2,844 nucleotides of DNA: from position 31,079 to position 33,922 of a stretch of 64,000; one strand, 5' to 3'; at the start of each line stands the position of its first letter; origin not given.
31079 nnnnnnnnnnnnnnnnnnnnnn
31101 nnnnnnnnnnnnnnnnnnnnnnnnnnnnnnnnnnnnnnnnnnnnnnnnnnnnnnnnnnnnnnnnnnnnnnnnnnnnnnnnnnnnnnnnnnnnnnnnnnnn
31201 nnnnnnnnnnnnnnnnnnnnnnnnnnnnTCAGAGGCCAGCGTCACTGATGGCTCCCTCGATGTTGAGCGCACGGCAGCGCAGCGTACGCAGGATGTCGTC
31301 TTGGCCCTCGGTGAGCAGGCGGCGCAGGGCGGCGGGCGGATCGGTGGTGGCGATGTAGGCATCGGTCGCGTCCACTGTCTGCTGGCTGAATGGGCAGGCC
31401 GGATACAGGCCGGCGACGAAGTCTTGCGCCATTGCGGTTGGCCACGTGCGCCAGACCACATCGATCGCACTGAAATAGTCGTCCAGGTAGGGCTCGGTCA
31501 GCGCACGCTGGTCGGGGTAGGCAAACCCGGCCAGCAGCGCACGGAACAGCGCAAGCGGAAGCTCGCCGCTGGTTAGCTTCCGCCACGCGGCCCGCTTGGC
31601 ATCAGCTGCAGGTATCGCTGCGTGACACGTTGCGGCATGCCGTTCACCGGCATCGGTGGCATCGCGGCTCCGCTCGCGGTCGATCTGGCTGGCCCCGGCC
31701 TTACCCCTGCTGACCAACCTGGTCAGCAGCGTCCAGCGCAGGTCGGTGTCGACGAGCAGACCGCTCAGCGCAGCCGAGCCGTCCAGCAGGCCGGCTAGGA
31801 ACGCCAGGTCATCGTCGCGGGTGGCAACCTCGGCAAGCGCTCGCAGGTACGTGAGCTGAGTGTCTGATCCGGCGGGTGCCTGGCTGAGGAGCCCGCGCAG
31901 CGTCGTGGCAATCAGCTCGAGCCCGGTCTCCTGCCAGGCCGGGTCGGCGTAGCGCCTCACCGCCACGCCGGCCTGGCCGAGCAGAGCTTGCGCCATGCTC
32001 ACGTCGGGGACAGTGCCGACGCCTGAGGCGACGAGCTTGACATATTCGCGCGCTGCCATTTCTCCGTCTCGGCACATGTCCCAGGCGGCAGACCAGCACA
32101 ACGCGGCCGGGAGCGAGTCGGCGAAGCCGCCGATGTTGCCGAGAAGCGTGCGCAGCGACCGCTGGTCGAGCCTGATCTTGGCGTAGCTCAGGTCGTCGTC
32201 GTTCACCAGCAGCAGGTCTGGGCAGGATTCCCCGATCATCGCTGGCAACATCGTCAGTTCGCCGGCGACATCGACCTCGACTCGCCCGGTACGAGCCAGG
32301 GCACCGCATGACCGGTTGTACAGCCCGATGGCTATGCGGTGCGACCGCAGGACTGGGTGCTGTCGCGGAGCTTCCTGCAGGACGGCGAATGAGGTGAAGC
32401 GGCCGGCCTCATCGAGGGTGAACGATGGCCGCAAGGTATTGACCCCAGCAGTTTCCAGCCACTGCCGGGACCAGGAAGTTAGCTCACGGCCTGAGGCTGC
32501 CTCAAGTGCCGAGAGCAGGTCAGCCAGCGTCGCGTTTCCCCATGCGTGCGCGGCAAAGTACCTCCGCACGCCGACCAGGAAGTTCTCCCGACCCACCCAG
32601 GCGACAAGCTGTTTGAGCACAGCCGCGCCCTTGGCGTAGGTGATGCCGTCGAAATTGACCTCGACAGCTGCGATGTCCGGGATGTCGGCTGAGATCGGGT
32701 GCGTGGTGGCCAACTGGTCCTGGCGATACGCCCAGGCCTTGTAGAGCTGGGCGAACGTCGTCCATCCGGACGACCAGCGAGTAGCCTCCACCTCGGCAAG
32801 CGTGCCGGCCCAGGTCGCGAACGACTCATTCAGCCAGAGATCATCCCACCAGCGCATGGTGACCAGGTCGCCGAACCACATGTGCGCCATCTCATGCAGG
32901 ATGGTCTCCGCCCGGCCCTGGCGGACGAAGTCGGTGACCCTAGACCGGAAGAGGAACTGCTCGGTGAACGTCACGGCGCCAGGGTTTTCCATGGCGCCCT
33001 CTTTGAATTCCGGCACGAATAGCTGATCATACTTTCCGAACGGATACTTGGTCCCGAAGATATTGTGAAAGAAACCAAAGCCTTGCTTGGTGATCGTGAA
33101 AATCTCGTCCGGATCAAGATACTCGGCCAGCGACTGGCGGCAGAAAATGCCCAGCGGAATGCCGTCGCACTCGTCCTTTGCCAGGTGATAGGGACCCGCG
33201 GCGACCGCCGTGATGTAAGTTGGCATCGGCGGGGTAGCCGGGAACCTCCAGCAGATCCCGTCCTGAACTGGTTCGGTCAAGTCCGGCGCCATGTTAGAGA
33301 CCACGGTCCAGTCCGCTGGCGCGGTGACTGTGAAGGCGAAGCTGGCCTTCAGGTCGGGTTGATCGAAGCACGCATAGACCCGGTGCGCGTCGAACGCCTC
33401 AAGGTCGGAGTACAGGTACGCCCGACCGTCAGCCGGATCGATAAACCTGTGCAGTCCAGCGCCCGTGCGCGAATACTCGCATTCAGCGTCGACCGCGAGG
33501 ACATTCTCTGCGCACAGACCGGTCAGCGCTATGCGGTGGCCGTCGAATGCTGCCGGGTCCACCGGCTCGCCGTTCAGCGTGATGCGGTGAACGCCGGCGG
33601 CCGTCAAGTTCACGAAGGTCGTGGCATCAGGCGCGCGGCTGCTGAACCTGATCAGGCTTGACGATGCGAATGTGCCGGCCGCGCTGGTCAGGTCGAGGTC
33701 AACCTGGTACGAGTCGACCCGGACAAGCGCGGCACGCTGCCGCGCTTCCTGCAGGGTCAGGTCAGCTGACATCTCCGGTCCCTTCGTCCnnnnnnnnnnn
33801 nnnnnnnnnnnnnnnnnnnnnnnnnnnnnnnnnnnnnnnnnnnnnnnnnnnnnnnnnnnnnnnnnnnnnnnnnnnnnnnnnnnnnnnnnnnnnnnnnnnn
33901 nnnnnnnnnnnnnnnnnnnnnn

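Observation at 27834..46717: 18.7-kb single-strand RiPP-like cluster with an enzyme combination I cannot assign to a described class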

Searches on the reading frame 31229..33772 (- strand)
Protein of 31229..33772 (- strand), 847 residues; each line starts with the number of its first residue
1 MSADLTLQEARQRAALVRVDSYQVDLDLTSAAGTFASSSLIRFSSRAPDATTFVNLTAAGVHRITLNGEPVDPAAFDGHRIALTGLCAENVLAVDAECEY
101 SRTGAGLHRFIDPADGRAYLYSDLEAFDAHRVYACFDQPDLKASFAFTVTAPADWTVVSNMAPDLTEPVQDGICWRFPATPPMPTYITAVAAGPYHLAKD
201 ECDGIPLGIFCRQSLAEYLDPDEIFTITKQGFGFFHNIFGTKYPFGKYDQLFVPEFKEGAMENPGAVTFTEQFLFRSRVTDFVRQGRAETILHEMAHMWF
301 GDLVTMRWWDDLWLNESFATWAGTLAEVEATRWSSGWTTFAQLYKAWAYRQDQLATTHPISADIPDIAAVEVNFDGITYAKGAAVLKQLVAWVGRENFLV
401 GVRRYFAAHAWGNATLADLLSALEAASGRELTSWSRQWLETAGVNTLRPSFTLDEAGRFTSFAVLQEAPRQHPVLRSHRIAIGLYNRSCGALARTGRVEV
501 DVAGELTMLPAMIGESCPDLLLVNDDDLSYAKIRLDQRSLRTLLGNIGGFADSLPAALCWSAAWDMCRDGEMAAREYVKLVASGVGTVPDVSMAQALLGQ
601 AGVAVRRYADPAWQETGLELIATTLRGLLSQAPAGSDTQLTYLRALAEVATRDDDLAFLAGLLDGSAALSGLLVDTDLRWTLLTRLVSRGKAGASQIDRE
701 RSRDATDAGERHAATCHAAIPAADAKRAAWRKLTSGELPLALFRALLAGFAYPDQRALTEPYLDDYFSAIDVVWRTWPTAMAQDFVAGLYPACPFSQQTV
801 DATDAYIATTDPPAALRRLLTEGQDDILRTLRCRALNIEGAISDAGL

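Call 6: search_protein_families(library=ncbifam, proteins=[window:31229-33772:-], max_evalue=0.001)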
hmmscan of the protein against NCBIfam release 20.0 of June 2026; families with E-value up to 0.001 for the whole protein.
window:31229-33772:- (847 aa): 3 families
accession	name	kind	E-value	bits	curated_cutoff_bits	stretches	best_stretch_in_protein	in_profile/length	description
TIGR02412.1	pepN_strep_liv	equivalog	0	1016.5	591.2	1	5-835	2-831/832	aminopeptidase N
TIGR02414.1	pepN_proteo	equivalog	1.9e-24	85.9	718.2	1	125-489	115-488/868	aminopeptidase N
TIGR02411.1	leuko_A4_hydro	equivalog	3.7e-22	78.8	761.7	1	116-423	120-417/600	leukotriene-A(4) hydrolase/aminopeptidase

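Call 7: search_protein_families(library=pfam, proteins=[window:31229-33772:-], max_evalue=0.001)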
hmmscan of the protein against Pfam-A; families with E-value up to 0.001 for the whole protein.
window:31229-33772:- (847 aa): 3 families
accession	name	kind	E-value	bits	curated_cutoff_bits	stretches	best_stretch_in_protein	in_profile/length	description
PF01433.26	Peptidase_M1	-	1.7e-55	188.5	27.7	1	227-438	5-218/218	Peptidase family M1 domain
PF11838.14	ERAP1_C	-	5.2e-49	167.8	38.2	1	521-828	2-317/318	ERAP1-like C-terminal domain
PF17900.6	Peptidase_M1_N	-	2.7e-15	57.4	25.8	1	103-187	99-186/186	Peptidase M1 N-terminal domain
